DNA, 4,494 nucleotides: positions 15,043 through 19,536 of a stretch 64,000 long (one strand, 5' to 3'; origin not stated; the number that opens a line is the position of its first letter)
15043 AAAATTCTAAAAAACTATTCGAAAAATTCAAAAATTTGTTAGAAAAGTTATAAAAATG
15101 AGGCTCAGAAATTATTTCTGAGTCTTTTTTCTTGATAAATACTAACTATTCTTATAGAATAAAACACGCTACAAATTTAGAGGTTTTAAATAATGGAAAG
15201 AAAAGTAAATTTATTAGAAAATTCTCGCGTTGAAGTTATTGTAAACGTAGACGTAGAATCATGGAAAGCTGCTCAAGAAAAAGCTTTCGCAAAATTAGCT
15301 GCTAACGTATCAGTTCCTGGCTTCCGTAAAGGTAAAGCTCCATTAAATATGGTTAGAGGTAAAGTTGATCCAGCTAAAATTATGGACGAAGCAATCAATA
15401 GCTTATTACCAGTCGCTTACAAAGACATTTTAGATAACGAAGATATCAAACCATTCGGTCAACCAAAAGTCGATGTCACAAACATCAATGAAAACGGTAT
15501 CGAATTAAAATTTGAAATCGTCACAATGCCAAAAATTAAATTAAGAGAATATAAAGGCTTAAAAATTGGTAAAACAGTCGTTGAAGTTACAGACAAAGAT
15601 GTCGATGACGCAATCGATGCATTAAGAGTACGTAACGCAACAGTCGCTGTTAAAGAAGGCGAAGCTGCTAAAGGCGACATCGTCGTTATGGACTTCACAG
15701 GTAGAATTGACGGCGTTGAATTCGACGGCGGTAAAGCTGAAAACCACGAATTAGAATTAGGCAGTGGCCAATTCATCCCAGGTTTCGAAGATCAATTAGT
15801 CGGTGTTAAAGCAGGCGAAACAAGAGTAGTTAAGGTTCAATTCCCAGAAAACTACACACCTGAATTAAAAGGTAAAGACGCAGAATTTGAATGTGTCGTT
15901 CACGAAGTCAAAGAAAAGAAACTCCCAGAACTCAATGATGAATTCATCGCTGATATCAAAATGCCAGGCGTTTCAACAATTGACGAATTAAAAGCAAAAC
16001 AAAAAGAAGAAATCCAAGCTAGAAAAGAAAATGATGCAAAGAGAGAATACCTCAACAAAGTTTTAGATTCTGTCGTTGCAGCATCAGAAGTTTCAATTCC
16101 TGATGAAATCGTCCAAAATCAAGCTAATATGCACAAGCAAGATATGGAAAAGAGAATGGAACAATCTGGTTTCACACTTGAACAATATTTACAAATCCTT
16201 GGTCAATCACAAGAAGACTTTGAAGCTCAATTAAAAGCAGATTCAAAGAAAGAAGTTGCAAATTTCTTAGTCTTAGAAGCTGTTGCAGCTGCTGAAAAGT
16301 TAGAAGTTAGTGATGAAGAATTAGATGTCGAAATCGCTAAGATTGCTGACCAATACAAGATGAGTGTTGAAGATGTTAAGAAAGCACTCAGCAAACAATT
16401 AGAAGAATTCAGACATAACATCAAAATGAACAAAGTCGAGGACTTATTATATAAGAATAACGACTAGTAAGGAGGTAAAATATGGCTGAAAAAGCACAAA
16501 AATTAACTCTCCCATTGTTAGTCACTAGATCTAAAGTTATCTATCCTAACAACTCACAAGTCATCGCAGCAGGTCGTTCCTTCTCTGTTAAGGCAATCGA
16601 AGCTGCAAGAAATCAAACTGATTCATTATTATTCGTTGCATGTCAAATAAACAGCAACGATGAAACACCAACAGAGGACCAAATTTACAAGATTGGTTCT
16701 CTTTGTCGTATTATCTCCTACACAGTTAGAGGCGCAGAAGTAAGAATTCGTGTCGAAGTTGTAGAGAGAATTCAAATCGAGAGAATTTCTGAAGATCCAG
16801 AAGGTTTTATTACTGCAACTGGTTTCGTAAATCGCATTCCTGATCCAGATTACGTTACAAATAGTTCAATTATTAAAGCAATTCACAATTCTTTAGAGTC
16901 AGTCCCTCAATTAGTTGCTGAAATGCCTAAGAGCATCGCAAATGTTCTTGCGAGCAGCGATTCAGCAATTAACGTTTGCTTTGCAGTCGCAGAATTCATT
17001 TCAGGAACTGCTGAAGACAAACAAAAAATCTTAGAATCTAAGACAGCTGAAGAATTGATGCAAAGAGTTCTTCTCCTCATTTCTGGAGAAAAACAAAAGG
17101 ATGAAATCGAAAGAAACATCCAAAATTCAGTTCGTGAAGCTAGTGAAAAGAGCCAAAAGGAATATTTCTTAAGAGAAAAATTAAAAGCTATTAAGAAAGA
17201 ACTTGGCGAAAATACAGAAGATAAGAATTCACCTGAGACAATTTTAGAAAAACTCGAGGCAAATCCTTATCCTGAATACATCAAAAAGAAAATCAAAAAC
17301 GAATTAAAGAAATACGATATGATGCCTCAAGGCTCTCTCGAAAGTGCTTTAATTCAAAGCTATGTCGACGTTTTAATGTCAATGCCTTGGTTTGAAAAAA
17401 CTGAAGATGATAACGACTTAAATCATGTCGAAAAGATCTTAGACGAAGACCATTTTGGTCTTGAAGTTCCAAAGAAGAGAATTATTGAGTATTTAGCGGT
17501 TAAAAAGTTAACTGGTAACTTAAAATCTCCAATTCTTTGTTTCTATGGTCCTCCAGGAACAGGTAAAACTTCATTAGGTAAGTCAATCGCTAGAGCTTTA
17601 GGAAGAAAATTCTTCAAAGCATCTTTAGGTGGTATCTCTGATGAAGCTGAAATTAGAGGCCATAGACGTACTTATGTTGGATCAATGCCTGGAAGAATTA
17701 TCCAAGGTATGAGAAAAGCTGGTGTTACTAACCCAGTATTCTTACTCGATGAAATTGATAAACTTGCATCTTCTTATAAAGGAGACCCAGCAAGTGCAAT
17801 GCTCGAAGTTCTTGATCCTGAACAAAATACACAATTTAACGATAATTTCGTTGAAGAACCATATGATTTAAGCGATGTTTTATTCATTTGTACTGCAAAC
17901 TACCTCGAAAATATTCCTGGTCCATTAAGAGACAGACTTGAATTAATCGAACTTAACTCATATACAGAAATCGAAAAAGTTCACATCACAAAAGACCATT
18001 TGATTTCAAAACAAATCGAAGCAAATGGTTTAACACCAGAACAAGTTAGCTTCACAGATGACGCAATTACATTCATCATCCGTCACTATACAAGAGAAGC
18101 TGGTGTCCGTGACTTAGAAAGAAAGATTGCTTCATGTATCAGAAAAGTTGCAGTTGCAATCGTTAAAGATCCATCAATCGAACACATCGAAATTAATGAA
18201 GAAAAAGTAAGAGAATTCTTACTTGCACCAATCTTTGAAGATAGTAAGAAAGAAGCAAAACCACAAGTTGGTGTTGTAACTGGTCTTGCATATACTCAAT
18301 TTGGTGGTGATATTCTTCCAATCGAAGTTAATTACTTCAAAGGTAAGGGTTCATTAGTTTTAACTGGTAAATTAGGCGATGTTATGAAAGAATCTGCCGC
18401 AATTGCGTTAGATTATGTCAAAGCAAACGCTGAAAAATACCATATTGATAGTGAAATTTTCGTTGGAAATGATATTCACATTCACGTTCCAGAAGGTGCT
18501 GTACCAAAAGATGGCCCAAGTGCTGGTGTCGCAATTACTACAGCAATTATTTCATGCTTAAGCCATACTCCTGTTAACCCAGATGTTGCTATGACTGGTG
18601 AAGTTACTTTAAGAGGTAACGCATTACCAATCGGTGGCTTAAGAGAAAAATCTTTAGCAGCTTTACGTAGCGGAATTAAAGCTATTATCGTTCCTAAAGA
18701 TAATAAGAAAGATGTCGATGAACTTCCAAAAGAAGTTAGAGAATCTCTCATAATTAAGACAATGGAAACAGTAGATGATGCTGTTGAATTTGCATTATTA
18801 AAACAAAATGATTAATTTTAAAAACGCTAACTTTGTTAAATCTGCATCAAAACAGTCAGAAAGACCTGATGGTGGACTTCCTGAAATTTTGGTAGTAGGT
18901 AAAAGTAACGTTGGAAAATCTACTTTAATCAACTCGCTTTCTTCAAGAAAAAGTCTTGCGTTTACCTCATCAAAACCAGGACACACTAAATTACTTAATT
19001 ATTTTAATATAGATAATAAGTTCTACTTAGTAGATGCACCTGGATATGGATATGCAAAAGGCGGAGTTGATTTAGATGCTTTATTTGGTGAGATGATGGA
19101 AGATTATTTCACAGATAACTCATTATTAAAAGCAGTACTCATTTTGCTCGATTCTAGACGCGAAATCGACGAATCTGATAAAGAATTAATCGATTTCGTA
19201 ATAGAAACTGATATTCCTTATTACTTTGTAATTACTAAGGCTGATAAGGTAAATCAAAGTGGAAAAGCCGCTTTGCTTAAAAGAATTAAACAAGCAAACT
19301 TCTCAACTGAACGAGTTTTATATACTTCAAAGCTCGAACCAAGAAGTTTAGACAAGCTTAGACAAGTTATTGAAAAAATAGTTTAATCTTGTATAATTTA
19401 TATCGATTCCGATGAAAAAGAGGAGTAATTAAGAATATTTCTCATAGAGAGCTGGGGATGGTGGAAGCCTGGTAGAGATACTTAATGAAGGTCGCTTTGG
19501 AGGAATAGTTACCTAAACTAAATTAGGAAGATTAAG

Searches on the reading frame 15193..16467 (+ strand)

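Call 89: search_protein_families(library=pfam, proteins=[window:15193-16467:+], max_evalue=0.00001)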
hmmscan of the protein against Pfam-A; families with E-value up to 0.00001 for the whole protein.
window:15193-16467:+ (424 aa): 3 families
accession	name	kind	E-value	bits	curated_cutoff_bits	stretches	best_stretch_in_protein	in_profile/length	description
PF05697.18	Trigger_N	-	3.4e-38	131.6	22.2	1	1-144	1-144/144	Bacterial trigger factor protein (TF)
PF05698.19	Trigger_C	-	3.2e-31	109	22.7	1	262-419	1-160/162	Bacterial trigger factor protein (TF) C-terminus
PF00254.34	FKBP_C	-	1.1e-17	64.5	21.1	1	157-227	4-78/94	FKBP-type peptidyl-prolyl cis-trans isomerase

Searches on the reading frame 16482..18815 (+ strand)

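Call 89: search_protein_families(library=pfam, proteins=[window:16482-18815:+], max_evalue=0.00001)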
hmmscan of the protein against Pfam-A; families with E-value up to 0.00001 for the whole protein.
window:16482-18815:+ (777 aa): 6 families
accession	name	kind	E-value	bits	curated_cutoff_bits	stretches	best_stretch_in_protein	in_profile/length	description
PF05362.19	Lon_C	-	6.5e-85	284.3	21.1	1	571-773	2-204/205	Lon protease (S16) C-terminal proteolytic domain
PF02190.22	LON_substr_bdg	-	1.2e-26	94.3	28.7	1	9-200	1-198/200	ATP-dependent protease La (LON) substrate-binding domain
PF00004.35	AAA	-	6e-25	88.6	21.2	1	352-489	1-126/131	ATPase family associated with various cellular activities (AAA)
PF22667.2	Lon_lid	-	3.1e-23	81.6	27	1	513-565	1-53/57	Lon protease AAA+ ATPase lid domain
PF13541.12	ChlI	-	1.4e-07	31.8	27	1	614-741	1-121/121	Subunit ChlI of Mg-chelatase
PF07728.20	AAA_5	-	2.9e-07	31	22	1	352-485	2-138/139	AAA domain (dynein-related subfamily)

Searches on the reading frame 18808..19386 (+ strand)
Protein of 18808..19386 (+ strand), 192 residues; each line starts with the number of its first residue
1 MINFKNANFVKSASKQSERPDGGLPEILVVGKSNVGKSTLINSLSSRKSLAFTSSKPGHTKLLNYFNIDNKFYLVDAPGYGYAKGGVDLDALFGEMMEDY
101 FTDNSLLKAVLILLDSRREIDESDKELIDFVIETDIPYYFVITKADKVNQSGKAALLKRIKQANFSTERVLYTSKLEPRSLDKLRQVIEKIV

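Call 89: search_protein_families(library=pfam, proteins=[window:18808-19386:+], max_evalue=0.00001)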
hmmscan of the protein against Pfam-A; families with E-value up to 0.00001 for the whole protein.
window:18808-19386:+ (192 aa): 2 families
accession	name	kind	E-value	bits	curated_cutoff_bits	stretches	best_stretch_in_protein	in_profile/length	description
PF01926.29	MMR_HSR1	-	1.1e-20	74.3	21.9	1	27-144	2-113/113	50S ribosome-binding GTPase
PF03193.22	RsgA_GTPase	-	9.6e-09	35.7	30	0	28-79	110-167/174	RsgA GTPase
